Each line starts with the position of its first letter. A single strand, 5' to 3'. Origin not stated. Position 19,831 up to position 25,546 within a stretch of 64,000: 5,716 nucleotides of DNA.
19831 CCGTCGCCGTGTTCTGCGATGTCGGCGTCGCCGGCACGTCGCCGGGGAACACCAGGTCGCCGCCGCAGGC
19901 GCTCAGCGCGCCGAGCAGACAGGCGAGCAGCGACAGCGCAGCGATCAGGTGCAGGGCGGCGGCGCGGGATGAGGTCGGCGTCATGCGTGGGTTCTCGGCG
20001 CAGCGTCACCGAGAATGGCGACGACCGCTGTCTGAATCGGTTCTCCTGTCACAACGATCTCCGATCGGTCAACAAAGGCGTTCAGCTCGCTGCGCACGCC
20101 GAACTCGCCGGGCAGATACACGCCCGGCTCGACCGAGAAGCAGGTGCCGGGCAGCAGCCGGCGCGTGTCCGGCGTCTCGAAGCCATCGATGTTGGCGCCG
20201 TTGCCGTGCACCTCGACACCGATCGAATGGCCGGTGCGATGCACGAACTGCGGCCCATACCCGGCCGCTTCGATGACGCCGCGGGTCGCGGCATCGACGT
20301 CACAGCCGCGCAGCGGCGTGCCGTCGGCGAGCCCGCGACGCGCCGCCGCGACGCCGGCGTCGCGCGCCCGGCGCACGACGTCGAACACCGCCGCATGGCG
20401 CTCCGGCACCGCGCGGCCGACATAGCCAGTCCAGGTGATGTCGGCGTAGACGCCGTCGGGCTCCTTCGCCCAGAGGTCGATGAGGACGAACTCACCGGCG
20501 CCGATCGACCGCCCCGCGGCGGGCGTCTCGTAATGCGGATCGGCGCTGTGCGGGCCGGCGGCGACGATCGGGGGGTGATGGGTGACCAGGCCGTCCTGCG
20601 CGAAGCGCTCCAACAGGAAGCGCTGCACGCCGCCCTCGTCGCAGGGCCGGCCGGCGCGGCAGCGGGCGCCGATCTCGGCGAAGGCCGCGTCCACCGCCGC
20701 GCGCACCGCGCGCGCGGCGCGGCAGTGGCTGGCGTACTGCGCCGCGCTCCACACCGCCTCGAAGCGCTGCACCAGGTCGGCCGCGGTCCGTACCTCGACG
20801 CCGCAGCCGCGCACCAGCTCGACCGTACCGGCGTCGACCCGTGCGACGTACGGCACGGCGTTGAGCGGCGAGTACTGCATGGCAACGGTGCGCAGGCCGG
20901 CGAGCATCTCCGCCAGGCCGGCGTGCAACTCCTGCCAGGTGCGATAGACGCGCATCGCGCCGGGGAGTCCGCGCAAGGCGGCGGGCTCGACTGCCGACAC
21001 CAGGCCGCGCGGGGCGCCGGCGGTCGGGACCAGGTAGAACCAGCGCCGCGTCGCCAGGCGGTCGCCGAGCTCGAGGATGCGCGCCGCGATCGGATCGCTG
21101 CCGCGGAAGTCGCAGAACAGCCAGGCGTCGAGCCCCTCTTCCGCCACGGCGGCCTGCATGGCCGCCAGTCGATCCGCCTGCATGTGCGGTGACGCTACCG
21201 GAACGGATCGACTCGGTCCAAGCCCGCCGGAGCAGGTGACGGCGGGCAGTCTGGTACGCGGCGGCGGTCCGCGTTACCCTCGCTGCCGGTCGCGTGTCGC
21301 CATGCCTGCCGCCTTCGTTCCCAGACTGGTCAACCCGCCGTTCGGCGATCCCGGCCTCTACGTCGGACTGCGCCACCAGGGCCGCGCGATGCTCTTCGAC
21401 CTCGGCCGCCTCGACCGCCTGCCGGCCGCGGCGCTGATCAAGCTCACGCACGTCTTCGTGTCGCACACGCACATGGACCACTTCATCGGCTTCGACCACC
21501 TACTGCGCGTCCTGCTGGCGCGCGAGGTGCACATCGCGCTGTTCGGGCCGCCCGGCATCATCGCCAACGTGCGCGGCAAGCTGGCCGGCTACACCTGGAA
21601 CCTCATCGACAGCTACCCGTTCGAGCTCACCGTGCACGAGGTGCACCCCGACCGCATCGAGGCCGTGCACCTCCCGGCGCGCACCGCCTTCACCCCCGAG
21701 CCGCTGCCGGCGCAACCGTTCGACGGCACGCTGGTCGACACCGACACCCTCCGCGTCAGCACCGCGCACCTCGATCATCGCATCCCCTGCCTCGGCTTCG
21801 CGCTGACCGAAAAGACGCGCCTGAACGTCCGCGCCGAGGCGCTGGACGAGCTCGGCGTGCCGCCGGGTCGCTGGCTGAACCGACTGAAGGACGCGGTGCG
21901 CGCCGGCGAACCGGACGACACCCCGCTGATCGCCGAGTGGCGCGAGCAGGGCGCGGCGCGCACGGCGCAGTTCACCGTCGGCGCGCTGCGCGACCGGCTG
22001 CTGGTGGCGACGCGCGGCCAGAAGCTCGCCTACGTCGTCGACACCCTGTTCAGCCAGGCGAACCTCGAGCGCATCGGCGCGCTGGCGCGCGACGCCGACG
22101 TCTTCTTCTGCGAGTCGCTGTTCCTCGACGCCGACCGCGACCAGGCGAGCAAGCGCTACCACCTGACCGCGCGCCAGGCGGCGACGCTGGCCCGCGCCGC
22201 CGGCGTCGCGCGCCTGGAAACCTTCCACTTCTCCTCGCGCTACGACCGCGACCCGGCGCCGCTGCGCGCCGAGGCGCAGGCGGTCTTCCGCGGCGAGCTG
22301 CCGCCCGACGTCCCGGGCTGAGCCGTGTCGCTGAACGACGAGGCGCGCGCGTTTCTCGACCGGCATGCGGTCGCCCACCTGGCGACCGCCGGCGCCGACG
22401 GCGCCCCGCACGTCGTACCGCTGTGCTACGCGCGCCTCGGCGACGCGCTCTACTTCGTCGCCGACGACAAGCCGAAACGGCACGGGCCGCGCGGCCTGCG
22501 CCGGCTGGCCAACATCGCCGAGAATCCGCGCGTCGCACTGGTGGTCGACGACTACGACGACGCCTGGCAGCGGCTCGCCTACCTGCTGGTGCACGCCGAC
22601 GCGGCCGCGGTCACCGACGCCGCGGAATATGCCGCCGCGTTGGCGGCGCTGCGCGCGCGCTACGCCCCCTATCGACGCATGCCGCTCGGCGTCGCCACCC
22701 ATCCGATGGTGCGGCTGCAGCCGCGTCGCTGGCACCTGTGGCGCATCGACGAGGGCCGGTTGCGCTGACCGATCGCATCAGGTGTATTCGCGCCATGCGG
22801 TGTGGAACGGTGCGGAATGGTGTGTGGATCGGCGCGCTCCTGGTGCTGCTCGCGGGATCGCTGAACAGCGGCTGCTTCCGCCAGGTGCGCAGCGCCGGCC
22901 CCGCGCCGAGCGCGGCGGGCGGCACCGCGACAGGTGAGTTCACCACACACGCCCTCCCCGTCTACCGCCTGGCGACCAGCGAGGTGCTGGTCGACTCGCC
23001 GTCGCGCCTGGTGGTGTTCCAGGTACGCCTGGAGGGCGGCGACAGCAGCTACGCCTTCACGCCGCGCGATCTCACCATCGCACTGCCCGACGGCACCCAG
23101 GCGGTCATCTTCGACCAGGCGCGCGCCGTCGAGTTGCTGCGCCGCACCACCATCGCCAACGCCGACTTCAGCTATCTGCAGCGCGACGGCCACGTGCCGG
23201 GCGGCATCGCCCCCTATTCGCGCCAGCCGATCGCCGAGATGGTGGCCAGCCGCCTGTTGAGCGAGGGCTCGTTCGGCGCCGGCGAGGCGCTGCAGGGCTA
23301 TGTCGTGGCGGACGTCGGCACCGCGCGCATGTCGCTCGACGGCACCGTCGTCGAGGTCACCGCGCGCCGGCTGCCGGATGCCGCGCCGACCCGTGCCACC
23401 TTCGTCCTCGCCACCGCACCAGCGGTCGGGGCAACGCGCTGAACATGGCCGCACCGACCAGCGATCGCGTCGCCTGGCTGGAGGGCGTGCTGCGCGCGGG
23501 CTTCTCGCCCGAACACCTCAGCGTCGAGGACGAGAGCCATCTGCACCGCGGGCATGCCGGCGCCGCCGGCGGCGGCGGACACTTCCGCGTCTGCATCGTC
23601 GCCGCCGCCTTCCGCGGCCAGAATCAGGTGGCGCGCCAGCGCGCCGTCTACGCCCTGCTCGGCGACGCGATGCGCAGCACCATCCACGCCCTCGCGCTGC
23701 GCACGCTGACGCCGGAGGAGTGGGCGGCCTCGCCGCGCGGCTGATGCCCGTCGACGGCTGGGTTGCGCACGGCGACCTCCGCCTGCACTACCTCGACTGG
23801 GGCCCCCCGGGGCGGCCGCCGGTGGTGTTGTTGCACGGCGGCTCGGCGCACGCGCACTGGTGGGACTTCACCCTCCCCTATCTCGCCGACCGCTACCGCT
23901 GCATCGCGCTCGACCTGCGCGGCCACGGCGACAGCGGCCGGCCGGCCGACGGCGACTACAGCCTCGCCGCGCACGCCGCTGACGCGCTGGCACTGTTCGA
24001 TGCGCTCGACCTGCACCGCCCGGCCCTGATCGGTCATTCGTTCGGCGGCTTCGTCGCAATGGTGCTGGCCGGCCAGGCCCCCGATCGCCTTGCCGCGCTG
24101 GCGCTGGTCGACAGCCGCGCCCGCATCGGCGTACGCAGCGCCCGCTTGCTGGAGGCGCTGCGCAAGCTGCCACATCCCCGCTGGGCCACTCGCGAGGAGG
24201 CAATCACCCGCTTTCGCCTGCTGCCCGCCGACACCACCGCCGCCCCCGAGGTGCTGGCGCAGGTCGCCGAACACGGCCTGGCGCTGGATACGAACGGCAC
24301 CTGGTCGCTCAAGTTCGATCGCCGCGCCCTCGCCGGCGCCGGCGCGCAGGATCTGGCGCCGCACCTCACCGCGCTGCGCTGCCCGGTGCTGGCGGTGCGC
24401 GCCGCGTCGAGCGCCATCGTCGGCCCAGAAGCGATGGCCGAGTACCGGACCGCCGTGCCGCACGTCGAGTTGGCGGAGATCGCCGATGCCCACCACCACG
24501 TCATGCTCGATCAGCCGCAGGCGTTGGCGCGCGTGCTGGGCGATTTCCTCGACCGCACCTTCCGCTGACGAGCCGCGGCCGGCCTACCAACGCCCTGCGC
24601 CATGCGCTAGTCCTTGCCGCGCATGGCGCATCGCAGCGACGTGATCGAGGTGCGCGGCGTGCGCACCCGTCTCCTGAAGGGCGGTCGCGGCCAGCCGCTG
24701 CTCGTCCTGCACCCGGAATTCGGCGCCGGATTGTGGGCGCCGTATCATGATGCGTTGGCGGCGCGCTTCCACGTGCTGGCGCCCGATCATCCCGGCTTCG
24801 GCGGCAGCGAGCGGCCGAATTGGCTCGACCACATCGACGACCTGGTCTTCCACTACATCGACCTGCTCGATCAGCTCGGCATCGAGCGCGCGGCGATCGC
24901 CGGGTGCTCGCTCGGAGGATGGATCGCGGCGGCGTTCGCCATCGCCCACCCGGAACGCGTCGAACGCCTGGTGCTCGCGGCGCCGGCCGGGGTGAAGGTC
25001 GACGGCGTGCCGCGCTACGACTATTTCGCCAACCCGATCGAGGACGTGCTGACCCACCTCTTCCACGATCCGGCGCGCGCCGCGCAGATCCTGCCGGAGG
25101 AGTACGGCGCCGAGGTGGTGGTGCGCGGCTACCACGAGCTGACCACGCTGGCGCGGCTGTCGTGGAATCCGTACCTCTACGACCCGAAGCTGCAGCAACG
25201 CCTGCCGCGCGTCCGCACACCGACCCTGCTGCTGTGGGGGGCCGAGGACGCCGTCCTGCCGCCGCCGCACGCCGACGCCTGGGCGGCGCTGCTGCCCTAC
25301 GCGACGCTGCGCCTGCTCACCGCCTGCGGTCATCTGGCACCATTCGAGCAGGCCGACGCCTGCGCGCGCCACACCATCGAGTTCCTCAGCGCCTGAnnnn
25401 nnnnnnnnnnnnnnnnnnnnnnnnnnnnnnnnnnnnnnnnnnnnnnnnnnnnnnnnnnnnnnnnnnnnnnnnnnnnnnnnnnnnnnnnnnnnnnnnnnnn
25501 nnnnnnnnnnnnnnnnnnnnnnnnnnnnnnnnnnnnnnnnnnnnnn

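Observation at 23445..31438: Eight-gene translationally coupled operon linking BolA, two alpha/beta hydrolases, an LLM monooxygenase, a FAD oxidoreductase and an MCC-type carboxylase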

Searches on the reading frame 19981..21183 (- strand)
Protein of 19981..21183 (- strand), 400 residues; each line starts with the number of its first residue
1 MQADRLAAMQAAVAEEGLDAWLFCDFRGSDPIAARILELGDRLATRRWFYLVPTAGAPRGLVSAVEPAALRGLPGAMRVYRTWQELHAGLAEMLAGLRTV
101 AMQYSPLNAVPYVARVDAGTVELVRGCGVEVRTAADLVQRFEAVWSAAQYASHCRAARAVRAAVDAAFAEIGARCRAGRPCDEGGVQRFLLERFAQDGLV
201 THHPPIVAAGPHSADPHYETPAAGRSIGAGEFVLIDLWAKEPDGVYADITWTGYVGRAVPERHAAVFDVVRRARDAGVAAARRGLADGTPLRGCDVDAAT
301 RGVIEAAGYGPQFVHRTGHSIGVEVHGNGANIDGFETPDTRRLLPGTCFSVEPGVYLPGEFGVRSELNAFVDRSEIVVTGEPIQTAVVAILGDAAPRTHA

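Call 14: search_protein_families(library=pfam, proteins=[window:19981-21183:-])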
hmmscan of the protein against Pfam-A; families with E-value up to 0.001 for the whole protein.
window:19981-21183:- (400 aa): 1 family
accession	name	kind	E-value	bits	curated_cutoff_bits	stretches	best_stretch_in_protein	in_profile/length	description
PF00557.29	Peptidase_M24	-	3.7e-42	144.9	23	1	158-369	4-204/208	Metallopeptidase family M24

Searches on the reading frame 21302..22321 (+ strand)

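Call 6: search_protein_families(library=pfam, proteins=[window:21302-22321:+])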
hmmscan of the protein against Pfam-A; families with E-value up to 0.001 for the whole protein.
window:21302-22321:+ (339 aa): 1 family
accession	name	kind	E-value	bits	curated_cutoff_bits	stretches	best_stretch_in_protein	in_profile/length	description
PF12706.13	Lactamase_B_2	-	4.4e-13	49.7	27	2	41-169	24-131/200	Beta-lactamase superfamily domain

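Call 7: search_protein_families(library=ncbifam, proteins=[window:21302-22321:+])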
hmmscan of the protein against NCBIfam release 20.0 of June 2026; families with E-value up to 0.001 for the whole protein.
window:21302-22321:+ (339 aa): 8 families
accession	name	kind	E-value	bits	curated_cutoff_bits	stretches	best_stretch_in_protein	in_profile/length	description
NF002558.0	PRK02126.1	subfamily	3.6e-118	394.5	315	1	2-334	2-337/345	ribonuclease Z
NF000801.0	PRK00055.1-3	equivalog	2.6e-41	141.7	252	1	24-330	26-290/307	ribonuclease Z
TIGR02651.1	RNase_Z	equivalog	5.3e-41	140.6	292.95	1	23-330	23-289/302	ribonuclease Z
NF000805.0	PRK00055.2-3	equivalog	5e-26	91.7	416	1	140-333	122-289/307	ribonuclease Z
NF000800.0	PRK00055.1-1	equivalog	1.3e-23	83.5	398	1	141-330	123-292/305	ribonuclease Z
NF000804.0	PRK00055.2-1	equivalog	3.6e-22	78.8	402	1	235-329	196-285/306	ribonuclease Z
TIGR02649.1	true_RNase_BN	exception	1e-18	67.4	563.7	1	142-329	123-290/304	ribonuclease BN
NF041851.1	cyc_nuc_deg_phdiest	equivalog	4.1e-12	46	400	1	235-333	151-242/253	cyclic nucleotide-degrading phosphodiesterase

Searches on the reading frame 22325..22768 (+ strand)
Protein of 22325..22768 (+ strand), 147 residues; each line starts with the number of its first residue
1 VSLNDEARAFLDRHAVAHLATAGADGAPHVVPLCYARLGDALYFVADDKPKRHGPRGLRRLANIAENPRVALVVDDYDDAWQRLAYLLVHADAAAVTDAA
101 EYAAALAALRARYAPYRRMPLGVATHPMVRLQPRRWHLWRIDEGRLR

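Call 6: search_protein_families(library=pfam, proteins=[window:22325-22768:+])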
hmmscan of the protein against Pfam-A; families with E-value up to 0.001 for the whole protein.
window:22325-22768:+ (147 aa): 2 families
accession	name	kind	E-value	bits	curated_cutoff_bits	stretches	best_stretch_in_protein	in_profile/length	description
PF01243.27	PNPOx_N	-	7.8e-17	62.2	28.1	1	3-139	1-119/120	Pyridoxamine 5'-phosphate oxidase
PF12900.13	Pyridox_ox_2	-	1.8e-12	47.8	27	1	5-121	3-115/140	Pyridoxamine 5'-phosphate oxidase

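Call 7: search_protein_families(library=ncbifam, proteins=[window:22325-22768:+])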
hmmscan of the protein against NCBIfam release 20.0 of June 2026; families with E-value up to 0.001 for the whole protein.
window:22325-22768:+ (147 aa): 7 families
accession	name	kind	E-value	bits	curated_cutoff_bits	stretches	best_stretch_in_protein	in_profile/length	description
TIGR03668.1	Rv0121_F420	hypoth_equivalog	5.1e-39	133.5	119.15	1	4-140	2-141/141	TIGR03668 family PPOX class F420-dependent oxidoreductase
TIGR03618.1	Rv1155_F420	subfamily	7.9e-16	58.4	79.05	1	7-137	1-126/127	TIGR03618 family F420-dependent PPOX class oxidoreductase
TIGR04023.1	PPOX_MSMEG_5819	subfamily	1.3e-08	34.7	85.6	1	5-104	3-99/115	PPOX class F420-dependent oxidoreductase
TIGR03666.1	Rv2061_F420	subfamily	3.9e-05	23.3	84.9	1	11-118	9-104/132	PPOX class F420-dependent oxidoreductase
TIGR03667.1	Rv3369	hypoth_equivalog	0.00028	20.8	125.3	1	8-101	8-96/130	TIGR03667 family PPOX class F420-dependent oxidoreductase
TIGR00026.1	hi_GC_TIGR00026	subfamily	0.00029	21.5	46.35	0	16-126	9-104/111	nitroreductase family deazaflavin-dependent oxidoreductase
NF000261.1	NimABCDEF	equivalog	0.00049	20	260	1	5-114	15-121/153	NimABCDEF family 5-nitroimidazole reductase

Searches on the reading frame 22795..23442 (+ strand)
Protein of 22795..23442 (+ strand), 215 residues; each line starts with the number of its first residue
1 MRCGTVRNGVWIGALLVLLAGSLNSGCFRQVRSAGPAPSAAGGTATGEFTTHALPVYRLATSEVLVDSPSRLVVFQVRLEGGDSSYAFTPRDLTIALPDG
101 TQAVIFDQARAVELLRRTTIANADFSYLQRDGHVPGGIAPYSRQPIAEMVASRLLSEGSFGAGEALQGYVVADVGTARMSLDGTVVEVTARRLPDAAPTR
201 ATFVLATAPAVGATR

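Call 6: search_protein_families(library=pfam, proteins=[window:22795-23442:+])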
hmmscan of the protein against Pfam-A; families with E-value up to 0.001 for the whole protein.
window:22795-23442:+ (215 aa): 0 families

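Call 7: search_protein_families(library=ncbifam, proteins=[window:22795-23442:+])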
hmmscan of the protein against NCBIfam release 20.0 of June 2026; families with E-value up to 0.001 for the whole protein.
window:22795-23442:+ (215 aa): 0 families

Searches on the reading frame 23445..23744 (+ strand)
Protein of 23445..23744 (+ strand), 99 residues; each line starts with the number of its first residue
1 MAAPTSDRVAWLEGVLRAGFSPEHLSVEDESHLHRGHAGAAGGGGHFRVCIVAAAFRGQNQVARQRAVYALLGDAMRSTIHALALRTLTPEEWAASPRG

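Call 6: search_protein_families(library=pfam, proteins=[window:23445-23744:+])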
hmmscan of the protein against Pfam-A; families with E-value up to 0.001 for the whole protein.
window:23445-23744:+ (99 aa): 1 family
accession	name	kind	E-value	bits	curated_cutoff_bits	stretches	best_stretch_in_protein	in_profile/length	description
PF01722.23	BolA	-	8e-29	100.2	25.7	1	16-92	1-76/76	BolA-like protein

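Call 7: search_protein_families(library=ncbifam, proteins=[window:23445-23744:+])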
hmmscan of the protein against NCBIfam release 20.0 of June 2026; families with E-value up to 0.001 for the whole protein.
window:23445-23744:+ (99 aa): 1 family
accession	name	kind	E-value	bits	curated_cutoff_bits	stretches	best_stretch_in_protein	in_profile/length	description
NF008638.0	PRK11628.1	equivalog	1.8e-19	69.8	137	1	12-95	7-87/105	transcriptional regulator BolA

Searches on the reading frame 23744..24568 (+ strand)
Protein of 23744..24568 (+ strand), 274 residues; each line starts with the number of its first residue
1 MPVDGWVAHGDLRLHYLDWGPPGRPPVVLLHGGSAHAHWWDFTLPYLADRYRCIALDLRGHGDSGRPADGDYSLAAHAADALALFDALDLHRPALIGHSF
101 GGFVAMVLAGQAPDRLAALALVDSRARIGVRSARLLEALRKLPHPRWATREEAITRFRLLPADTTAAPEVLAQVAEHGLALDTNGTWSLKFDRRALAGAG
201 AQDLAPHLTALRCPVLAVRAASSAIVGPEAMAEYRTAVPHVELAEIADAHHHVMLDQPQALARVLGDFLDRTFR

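Call 6: search_protein_families(library=pfam, proteins=[window:23744-24568:+])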
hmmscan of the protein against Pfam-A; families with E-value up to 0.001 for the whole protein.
window:23744-24568:+ (274 aa): 4 families
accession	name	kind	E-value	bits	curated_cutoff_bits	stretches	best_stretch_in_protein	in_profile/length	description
PF00561.26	Abhydrolase_1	-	2.1e-33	116.5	25.8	1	25-257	1-244/245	alpha/beta hydrolase fold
PF12697.13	Abhydrolase_6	-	1.1e-24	88.8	26.3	1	27-263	1-216/217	Alpha/beta hydrolase family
PF12146.15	Hydrolase_4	-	8e-16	58.5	27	1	27-257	7-238/239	Serine aminopeptidase, S33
PF00975.26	Thioesterase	-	7.8e-06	26.7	26.4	1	26-267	2-224/226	Thioesterase domain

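Call 7: search_protein_families(library=ncbifam, proteins=[window:23744-24568:+])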
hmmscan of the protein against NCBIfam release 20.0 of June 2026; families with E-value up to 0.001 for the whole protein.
window:23744-24568:+ (274 aa): 33 families (the best 25 are shown)
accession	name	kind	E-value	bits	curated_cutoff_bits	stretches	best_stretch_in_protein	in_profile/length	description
NF051488.1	bifunc_PcaDC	exception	1.1e-30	107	390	1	20-271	8-252/375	bifunctional 3-oxoadipate enol-lactonase/4-carboxymuconolactone decarboxylase PcaDC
TIGR02427.1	protocat_pcaD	equivalog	1.2e-30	106.7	255.85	1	14-269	2-250/251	3-oxoadipate enol-lactonase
NF002938.0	PRK03592.1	equivalog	1.4e-27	96.8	241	1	11-135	19-139/298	haloalkane dehalogenase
NF011457.0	PRK14875.1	equivalog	3.5e-25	88.7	307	1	13-270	121-370/372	acetoin dehydrogenase dihydrolipoyllysine-residue acetyltransferase subunit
TIGR03611.1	RutD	equivalog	1.1e-21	77.4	238.5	1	24-270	13-256/258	pyrimidine utilization protein D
NF004514.1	PRK05855.1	equivalog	2e-20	72.9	455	1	6-103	4-103/578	SDR family oxidoreductase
NF050089.1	i_nPHAscl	equivalog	4.5e-20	71.9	300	1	23-138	17-131/288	intracellular short-chain-length polyhydroxyalkanoate depolymerase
NF051487.1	bifunc_PcaCD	exception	5.8e-20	71.8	430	1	24-270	172-412/413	bifunctional 4-carboxymuconolactone decarboxylase/3-oxoadipate enol-lactonase PcaCD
NF002043.0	PRK00870.1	subfamily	5.9e-20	71.9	265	1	9-122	31-146/302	haloalkane dehalogenase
NF045632.1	hydroxlase_HsaD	equivalog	2.2e-18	66.2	400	1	10-123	20-136/290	4,5:9,10-diseco-3-hydroxy-5,9,17-trioxoandrosta-1(10),2-diene-4-oate hydrolase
TIGR03695.1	menH_SHCHC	equivalog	4.6e-18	65.5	208.55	1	25-126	3-106/252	2-succinyl-6-hydroxy-2,4-cyclohexadiene-1-carboxylate synthase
TIGR01738.1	bioH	equivalog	5.9e-18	65.4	206.95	1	23-268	3-244/245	pimeloyl-ACP methyl ester esterase BioH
NF007954.0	PRK10673.1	equivalog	4.6e-17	62.1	399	1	25-270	17-253/255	esterase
TIGR03056.1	bchO_mg_che_rel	equivalog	1e-16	60.8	172.55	1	11-114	15-118/278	alpha/beta fold hydrolase BchO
NF002873.0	PRK03204.1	equivalog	1.6e-16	60.5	466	1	6-263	18-279/286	haloalkane dehalogenase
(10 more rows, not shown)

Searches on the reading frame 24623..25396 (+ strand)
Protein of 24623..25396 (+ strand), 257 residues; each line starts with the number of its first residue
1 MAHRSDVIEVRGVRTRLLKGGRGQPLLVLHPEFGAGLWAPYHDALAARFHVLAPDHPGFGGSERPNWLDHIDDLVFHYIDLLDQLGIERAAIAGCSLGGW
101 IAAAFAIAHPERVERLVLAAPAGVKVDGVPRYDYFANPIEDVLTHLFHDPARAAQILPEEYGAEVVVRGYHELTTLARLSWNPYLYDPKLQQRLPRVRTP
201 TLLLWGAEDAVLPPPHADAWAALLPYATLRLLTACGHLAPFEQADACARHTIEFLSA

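Call 6: search_protein_families(library=pfam, proteins=[window:24623-25396:+])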
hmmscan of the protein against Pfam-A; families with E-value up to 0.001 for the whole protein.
window:24623-25396:+ (257 aa): 4 families
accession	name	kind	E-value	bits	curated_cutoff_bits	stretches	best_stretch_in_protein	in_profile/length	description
PF00561.26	Abhydrolase_1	-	2.5e-25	90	25.8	2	25-126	1-103/245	alpha/beta hydrolase fold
PF12697.13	Abhydrolase_6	-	2e-20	74.8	26.3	1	27-249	2-216/217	Alpha/beta hydrolase family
PF12146.15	Hydrolase_4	-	9.3e-16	58.3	27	1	47-240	30-235/239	Serine aminopeptidase, S33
PF03096.20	Ndr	-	0.00065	18.9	23.3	1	71-123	82-134/283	Ndr family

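Call 7: search_protein_families(library=ncbifam, proteins=[window:24623-25396:+])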
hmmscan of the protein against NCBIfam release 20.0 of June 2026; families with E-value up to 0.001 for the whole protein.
window:24623-25396:+ (257 aa): 38 families (the best 25 are shown)
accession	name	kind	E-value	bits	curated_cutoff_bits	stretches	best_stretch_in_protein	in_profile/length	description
NF051488.1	bifunc_PcaDC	exception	3.7e-34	118.5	390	1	19-256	7-251/375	bifunctional 3-oxoadipate enol-lactonase/4-carboxymuconolactone decarboxylase PcaDC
TIGR02427.1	protocat_pcaD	equivalog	7.1e-33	114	255.85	2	22-122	10-113/251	3-oxoadipate enol-lactonase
NF045632.1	hydroxlase_HsaD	equivalog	3.1e-30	105.1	400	1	21-256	30-289/290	4,5:9,10-diseco-3-hydroxy-5,9,17-trioxoandrosta-1(10),2-diene-4-oate hydrolase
NF011457.0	PRK14875.1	equivalog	4.1e-30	105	307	1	9-251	116-365/372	acetoin dehydrogenase dihydrolipoyllysine-residue acetyltransferase subunit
TIGR03343.1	biphenyl_bphD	equivalog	1.4e-21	76.9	462.15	1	16-256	23-281/282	2-hydroxy-6-oxo-6-phenylhexa-2,4-dienoate hydrolase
NF051487.1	bifunc_PcaCD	exception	8.8e-21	74.5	430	1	36-256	186-412/413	bifunctional 4-carboxymuconolactone decarboxylase/3-oxoadipate enol-lactonase PcaCD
NF050089.1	i_nPHAscl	equivalog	2e-19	69.8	300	1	24-132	19-126/288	intracellular short-chain-length polyhydroxyalkanoate depolymerase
NF052614.1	AB_fold_OlsI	equivalog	1.6e-16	60.6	385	1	81-256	81-256/272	ornithine lipid biosynthesis O-acyltransferase OlsI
TIGR03611.1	RutD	equivalog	1.6e-15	57.2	238.5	1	28-118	17-110/258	pyrimidine utilization protein D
TIGR01738.1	bioH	equivalog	2.1e-15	57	206.95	2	34-121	16-98/245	pimeloyl-ACP methyl ester esterase BioH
TIGR02240.1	PHA_depoly_arom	equivalog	6.3e-15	55.3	250.6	1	11-255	12-263/276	poly(3-hydroxyalkanoate) depolymerase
TIGR03695.1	menH_SHCHC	equivalog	4.6e-14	52.5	208.55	1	25-119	4-102/252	2-succinyl-6-hydroxy-2,4-cyclohexadiene-1-carboxylate synthase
TIGR03056.1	bchO_mg_che_rel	equivalog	5.4e-14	51.9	172.55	2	189-248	211-270/278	alpha/beta fold hydrolase BchO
NF052610.1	macro_16_ester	equivalog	1.3e-12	47.6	420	1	71-121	77-127/281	alpha/beta fold macrolide esterase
NF007954.0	PRK10673.1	equivalog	2.4e-11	43.4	399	1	45-255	39-252/255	esterase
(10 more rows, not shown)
